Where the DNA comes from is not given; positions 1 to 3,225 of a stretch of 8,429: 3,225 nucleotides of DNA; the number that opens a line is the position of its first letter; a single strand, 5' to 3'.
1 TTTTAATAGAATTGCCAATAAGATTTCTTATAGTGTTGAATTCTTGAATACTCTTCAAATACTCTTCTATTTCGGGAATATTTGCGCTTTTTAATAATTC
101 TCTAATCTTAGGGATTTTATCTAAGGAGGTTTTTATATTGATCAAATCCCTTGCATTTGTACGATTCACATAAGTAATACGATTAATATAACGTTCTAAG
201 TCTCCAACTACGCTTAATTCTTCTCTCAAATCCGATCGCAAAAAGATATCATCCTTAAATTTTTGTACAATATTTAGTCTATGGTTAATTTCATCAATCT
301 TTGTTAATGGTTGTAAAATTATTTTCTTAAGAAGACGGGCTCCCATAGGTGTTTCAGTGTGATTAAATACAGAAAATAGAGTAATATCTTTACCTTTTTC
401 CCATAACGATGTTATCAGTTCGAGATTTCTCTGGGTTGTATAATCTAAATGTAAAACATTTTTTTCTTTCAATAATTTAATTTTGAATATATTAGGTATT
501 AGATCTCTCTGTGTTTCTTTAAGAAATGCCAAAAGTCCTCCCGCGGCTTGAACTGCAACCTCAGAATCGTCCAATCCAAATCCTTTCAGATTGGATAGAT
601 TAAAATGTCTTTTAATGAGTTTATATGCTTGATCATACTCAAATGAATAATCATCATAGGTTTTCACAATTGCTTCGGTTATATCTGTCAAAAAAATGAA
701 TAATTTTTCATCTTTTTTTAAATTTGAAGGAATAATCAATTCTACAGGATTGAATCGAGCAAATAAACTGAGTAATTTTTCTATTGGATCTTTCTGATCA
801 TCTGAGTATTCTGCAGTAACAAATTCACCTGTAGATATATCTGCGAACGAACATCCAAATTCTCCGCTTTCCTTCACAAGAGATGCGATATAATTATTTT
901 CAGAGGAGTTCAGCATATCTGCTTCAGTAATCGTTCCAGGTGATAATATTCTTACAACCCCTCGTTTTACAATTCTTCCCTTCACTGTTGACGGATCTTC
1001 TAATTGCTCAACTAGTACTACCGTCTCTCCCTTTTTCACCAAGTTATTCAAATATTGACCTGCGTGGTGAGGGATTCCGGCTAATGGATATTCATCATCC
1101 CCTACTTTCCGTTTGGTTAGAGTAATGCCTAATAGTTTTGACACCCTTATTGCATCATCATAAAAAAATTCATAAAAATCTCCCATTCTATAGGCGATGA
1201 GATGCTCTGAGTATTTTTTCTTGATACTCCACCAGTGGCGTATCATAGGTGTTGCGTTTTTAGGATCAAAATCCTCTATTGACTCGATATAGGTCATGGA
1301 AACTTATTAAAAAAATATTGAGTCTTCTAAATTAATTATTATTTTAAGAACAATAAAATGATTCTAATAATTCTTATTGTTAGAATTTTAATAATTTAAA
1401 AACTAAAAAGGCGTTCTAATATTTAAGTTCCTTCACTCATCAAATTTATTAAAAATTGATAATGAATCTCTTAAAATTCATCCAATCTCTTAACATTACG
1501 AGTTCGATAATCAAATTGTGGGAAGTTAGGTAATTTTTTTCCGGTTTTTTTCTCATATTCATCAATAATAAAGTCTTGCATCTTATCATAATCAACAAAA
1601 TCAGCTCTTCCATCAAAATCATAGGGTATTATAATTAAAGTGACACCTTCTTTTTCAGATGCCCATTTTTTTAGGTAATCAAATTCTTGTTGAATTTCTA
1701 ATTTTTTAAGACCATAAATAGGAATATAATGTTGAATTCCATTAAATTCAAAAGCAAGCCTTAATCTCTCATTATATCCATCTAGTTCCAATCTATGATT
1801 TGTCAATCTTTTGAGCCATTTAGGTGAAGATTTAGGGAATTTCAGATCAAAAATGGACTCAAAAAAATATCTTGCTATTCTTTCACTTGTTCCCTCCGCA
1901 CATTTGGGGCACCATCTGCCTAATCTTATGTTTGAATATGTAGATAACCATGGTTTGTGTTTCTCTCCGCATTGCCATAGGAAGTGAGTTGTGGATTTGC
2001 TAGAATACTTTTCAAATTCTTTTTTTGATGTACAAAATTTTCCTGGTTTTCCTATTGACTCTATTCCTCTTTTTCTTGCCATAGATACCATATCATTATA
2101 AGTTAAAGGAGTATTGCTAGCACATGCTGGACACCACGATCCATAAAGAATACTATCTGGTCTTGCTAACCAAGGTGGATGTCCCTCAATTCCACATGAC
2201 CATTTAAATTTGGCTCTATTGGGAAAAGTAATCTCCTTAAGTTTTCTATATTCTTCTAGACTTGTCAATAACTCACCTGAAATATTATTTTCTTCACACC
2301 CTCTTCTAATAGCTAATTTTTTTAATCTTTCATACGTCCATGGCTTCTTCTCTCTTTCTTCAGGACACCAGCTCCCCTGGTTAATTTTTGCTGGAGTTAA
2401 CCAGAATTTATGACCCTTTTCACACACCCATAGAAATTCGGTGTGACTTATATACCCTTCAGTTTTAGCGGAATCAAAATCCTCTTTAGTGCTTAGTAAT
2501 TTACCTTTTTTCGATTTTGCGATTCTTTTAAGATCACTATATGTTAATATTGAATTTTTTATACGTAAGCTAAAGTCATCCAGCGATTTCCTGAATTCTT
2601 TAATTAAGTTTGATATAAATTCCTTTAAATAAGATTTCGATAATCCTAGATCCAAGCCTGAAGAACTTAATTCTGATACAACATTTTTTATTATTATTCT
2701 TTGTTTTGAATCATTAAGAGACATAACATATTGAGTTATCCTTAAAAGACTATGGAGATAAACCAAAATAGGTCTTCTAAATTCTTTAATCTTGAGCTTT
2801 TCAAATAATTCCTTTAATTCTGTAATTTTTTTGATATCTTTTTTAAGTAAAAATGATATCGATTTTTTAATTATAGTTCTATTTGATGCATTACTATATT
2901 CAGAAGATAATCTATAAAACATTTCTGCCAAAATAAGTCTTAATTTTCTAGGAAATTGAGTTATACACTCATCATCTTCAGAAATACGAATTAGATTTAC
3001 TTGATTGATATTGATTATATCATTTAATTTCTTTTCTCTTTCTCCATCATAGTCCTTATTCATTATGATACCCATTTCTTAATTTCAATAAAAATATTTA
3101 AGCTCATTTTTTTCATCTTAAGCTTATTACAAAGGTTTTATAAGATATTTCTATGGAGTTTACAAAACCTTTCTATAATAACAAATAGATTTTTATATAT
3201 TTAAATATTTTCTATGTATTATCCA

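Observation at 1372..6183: ~89-bp degenerate direct repeat brackets a 4.7-kb accessory block upstream of mutS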

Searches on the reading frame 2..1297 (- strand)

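Call 7: search_protein_families(library=pfam, proteins=[window:2-1297:-], max_evalue=0.01)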
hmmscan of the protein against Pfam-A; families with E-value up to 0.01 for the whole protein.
window:2-1297:- (432 aa): 3 families
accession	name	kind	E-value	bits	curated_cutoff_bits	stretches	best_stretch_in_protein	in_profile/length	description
PF01624.25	MutS_I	-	1.8e-34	118.8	20.6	1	16-126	1-112/113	MutS domain I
PF05192.23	MutS_III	-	2e-33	116.8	34.1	1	287-417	1-130/194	MutS domain III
PF05188.22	MutS_II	-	6.4e-27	95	25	1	135-270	1-132/133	MutS domain II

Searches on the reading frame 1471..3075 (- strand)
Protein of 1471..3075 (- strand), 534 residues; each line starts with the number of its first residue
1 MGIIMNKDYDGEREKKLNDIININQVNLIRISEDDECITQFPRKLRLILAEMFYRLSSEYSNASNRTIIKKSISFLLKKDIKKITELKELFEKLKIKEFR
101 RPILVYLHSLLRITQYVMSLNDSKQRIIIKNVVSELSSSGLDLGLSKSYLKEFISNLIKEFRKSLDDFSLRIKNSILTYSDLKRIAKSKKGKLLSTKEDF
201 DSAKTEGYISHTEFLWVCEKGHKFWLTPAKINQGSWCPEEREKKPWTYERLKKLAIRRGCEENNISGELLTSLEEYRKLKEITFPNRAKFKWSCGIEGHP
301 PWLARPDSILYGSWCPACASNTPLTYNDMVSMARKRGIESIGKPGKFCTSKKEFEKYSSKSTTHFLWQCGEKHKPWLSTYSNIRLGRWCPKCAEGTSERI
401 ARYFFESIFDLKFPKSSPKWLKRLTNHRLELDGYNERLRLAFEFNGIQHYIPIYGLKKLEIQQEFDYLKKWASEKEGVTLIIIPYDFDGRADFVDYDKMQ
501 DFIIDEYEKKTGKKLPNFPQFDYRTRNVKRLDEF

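Call 7: search_protein_families(library=pfam, proteins=[window:1471-3075:-], max_evalue=0.01)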
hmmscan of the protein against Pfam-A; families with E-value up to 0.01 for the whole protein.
window:1471-3075:- (534 aa): 1 family
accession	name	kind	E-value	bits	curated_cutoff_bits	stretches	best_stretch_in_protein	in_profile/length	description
PF14311.12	DUF4379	-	1.6e-09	38.3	24.5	1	278-320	14-55/56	Probable Treble clef zinc finger domain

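Call 26: search_protein_families(library=ncbifam, proteins=[window:1471-3075:-], max_evalue=0.01)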
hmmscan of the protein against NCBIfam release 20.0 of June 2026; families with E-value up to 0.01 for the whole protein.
window:1471-3075:- (534 aa): 0 families

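Call 31: search_protein_families(library=padloc, proteins=[window:1471-3075:-], max_evalue=0.1)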
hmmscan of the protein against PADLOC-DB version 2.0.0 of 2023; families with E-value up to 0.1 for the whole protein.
window:1471-3075:- (534 aa): 1 family
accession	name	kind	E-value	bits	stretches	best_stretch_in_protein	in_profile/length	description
PDLC01616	TniQ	-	0.00043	19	0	242-321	44-102/126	CAS-I-F; associated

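Call 32: search_protein_families(library=pfam, proteins=[window:1471-3075:-], max_evalue=10)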
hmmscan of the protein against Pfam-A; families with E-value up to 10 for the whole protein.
window:1471-3075:- (534 aa): 3 families
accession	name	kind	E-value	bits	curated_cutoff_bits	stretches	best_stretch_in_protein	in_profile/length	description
PF14311.12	DUF4379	-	1.6e-09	38.3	24.5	3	278-320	14-55/56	Probable Treble clef zinc finger domain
PF21817.3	CapR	-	0.014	16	24.2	2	346-393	8-67/67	CapR homology domain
PF06110.17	TXD17-like_Trx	-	0.71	10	23.1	0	313-328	36-51/119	Thioredoxin domain-containing protein 17-like, thioredoxin domain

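Call 33: search_solved_structures(query=window:1471-3075:-, max_evalue=1)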
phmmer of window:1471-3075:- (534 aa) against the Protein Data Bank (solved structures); distinct sequences matched with E-value up to 1: 5.
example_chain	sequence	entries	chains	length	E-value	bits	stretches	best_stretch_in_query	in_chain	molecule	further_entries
6kf4_G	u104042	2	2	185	0.0087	17.9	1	273-341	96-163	Transcription factor E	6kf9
6pln_A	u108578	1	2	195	0.028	16.2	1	272-341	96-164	Transcription factor E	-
9mtr_1w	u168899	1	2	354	0.59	11.9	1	140-201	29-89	Peptide chain release factor 1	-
9mtq_1w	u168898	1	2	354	0.59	11.9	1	140-201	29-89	Peptide chain release factor 1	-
4v4r_AY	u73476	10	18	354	0.59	11.9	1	140-201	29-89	Peptide chain release factor 1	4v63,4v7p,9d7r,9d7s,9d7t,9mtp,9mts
